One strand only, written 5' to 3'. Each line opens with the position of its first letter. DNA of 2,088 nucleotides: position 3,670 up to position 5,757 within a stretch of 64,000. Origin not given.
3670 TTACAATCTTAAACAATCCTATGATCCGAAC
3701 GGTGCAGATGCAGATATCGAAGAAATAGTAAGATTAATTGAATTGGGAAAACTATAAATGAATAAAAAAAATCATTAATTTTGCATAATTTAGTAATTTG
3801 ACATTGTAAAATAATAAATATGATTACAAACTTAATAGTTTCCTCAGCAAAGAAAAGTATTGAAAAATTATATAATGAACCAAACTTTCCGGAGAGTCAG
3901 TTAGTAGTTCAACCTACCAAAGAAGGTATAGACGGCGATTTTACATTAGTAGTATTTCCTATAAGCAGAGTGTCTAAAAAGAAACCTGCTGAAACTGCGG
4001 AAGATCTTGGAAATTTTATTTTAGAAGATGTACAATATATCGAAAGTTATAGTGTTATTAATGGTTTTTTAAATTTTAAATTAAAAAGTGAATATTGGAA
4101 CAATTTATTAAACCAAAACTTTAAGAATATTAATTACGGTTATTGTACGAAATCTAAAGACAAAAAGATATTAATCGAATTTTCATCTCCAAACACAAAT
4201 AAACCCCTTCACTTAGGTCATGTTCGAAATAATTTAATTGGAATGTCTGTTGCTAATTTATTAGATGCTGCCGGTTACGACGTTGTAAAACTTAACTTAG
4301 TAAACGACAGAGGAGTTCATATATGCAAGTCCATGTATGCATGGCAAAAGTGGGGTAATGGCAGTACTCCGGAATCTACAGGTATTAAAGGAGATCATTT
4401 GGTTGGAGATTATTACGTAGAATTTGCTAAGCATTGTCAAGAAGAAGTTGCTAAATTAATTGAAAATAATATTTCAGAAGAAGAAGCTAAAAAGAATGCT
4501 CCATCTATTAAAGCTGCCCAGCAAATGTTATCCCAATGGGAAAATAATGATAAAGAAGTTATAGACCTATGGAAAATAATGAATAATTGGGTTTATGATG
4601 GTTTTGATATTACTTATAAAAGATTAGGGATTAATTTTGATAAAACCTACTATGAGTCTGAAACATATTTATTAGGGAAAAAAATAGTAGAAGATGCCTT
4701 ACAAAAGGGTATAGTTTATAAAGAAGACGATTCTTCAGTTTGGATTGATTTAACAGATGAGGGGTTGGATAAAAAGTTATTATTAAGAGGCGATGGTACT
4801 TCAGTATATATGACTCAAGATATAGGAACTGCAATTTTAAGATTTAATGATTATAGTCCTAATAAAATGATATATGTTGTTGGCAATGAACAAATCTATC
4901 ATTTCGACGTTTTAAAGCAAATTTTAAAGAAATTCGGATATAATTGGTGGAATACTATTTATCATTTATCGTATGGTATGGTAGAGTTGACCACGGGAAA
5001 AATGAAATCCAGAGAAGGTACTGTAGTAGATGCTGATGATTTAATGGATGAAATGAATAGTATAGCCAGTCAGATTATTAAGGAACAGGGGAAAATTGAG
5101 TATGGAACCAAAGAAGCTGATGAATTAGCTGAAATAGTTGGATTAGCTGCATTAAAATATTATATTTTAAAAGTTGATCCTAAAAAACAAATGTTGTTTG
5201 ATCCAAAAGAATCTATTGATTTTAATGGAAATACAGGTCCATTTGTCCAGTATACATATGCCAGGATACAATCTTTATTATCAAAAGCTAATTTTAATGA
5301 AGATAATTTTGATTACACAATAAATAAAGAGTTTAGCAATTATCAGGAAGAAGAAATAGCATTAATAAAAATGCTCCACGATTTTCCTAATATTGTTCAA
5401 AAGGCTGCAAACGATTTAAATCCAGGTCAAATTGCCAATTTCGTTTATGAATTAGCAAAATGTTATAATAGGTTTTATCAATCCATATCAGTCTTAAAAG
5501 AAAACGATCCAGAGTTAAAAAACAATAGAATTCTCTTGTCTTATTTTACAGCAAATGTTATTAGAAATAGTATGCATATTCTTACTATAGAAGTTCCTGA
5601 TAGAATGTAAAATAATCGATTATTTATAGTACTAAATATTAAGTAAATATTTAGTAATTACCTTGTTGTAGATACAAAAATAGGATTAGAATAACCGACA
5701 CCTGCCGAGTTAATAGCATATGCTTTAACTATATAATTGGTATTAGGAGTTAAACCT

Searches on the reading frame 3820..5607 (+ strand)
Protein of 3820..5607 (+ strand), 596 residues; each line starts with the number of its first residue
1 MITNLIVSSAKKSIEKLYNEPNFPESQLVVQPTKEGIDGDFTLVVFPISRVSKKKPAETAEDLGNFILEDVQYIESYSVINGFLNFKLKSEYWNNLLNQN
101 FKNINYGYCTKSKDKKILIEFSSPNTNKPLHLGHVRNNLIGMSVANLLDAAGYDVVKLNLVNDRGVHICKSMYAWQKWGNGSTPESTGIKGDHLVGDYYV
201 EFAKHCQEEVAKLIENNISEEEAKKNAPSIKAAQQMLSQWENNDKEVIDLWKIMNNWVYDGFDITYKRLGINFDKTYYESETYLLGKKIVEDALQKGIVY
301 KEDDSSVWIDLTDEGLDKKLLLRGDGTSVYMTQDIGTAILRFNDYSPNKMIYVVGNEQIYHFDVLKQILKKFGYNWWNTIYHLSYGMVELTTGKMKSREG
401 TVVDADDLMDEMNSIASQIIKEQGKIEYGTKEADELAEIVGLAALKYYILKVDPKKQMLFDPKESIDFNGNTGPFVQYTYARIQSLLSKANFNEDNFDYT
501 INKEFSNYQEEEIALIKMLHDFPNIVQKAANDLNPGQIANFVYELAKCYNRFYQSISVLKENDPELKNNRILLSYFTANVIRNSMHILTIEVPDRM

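Call 81: search_protein_families(library=ncbifam, proteins=[window:3820-5607:+], max_evalue=1e-10)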
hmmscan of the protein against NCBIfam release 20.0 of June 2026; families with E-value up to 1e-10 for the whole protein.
window:3820-5607:+ (596 aa): 4 families
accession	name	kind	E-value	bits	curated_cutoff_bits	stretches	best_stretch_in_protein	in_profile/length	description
TIGR00456.1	argS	equivalog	2.9e-134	448.5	261.65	1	8-596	3-569/569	arginine--tRNA ligase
NF002446.0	PRK01611.3-3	equivalog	1.8e-95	320.6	399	2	199-596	232-636/636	arginine--tRNA ligase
NF002447.0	PRK01611.3-4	equivalog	9.1e-83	278.7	460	2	348-596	360-613/613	arginine--tRNA ligase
NF045898.1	ArgS_rel_codon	equivalog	2.6e-16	60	340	0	424-596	158-327/327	ArgS-related anticodon-binding protein NrtL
